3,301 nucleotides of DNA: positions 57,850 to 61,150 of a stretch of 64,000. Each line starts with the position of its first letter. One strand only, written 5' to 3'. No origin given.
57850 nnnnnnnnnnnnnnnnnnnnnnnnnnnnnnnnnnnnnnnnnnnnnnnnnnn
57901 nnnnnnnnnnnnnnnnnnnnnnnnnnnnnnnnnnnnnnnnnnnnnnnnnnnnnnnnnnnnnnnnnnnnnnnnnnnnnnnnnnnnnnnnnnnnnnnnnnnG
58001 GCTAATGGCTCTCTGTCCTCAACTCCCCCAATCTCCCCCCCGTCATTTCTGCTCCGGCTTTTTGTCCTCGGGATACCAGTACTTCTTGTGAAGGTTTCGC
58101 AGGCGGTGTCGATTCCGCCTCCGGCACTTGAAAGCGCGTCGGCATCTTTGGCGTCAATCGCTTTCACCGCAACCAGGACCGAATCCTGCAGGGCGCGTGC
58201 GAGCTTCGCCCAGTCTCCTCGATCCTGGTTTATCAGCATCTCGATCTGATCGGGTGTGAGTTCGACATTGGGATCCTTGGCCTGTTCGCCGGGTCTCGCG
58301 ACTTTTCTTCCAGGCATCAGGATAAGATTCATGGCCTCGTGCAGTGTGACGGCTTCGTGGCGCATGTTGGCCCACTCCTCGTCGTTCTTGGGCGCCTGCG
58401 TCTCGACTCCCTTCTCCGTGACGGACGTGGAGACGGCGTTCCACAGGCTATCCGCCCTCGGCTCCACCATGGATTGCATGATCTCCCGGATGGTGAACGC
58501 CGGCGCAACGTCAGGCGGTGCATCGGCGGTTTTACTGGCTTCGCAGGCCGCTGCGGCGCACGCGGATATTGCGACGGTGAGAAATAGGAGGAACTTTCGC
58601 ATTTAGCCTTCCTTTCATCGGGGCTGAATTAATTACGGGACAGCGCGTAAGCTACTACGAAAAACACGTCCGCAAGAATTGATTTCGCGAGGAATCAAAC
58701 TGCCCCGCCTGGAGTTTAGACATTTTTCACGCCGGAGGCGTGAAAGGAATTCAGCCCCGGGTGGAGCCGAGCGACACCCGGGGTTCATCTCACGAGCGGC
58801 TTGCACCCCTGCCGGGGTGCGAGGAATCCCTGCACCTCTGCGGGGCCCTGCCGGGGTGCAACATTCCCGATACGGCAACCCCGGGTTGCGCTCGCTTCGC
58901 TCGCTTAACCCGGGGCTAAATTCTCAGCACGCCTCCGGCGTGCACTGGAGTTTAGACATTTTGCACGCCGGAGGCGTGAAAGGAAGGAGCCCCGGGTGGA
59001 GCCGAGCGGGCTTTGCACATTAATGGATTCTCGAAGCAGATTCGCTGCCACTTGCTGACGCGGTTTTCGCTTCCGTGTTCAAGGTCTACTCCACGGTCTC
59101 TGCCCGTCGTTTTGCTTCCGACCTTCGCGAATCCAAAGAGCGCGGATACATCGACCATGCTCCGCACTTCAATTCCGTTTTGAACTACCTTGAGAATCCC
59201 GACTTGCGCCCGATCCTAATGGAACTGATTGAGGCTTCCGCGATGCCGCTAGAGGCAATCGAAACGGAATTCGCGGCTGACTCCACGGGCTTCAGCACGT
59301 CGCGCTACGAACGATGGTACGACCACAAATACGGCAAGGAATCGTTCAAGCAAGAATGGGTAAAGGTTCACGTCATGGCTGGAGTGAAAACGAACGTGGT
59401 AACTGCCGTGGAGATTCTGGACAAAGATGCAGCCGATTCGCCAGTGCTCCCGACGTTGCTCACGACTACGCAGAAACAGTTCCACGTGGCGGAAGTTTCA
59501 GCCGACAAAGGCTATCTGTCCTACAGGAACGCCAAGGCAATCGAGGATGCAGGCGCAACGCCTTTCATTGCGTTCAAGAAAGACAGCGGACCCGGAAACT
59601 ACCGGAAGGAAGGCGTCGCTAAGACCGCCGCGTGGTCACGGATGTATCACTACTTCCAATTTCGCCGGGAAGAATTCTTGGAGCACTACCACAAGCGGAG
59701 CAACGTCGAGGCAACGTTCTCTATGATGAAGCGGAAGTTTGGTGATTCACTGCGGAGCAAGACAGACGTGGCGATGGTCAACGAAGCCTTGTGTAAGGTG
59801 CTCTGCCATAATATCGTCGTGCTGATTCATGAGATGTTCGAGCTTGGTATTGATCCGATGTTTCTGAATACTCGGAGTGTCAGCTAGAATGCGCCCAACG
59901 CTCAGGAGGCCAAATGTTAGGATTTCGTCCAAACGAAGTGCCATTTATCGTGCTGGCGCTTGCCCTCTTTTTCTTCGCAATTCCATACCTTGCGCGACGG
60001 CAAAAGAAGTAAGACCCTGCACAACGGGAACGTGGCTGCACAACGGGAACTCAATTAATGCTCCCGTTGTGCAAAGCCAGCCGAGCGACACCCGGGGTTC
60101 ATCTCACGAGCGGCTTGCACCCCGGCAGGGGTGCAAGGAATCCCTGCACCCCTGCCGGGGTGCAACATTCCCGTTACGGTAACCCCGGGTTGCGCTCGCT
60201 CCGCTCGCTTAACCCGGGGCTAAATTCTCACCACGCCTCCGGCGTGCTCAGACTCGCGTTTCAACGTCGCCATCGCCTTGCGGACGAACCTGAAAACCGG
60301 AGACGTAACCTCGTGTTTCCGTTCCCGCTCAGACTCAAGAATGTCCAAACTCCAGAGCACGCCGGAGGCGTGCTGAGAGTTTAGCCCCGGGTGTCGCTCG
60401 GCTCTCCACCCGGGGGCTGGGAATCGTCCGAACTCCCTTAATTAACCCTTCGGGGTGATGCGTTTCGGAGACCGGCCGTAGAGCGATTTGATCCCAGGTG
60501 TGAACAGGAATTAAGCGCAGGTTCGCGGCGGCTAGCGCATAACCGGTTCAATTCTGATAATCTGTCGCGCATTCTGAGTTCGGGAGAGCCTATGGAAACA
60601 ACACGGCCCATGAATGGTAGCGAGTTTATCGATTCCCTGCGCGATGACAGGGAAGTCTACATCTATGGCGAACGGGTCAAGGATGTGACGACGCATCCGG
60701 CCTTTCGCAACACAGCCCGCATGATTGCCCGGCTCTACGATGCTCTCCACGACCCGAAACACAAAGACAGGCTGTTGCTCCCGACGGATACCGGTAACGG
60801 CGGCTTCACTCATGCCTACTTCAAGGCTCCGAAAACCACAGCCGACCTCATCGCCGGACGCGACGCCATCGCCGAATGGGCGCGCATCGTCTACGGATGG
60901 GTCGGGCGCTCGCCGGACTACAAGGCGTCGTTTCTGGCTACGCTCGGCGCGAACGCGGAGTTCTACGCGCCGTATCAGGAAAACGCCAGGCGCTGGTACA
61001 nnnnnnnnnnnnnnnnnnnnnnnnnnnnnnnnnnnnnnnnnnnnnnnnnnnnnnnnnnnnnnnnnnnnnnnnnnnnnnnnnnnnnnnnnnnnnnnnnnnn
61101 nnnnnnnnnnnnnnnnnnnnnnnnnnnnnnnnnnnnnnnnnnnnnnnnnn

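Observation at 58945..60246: IS5-family (IS903-group-like) element inserted into a MITE copy with a clean 9-bp target-site duplication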

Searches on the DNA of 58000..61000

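Call 61: search_rna_families(source=window, start=58000, end=61000, threshold=evalue, max_evalue=1)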
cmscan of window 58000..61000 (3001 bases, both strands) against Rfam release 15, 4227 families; matches with E-value up to 1: 7.
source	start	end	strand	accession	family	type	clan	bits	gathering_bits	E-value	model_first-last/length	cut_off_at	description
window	60114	60166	-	RF03857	mir-3129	Gene; miRNA;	-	44.9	90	2.8e-07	1-82/82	no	mir-3129 microRNA precursor family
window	58904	59001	+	RF03872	MIR6426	Gene; miRNA;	-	30.1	96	0.0034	1-84/84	no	MIR6426 microRNA precursor family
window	60213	60271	-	RF01297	sR40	Gene; snRNA; snoRNA; CD-box;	-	21.3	50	0.34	1-61/61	no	Small nucleolar RNA sR40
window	60116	60162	-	RF03801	mir-7143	Gene; miRNA;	-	20.5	90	0.73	1-61/61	no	mir-7143 microRNA precursor family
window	58800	58854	+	RF01941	MIR1223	Gene; miRNA;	-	19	77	0.66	1-102/102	no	MIR1223 microRNA precursor family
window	60483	60603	+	RF01450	S_pombe_snR96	Gene; snRNA; snoRNA; HACA-box;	-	18.2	100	0.9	1-211/211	no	small nucleolar RNA snR96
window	58964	58996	-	RF01687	Acido-Lenti-1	Gene; sRNA;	-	17.2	37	0.99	1-46/46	no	Acido-Lenti-1 RNA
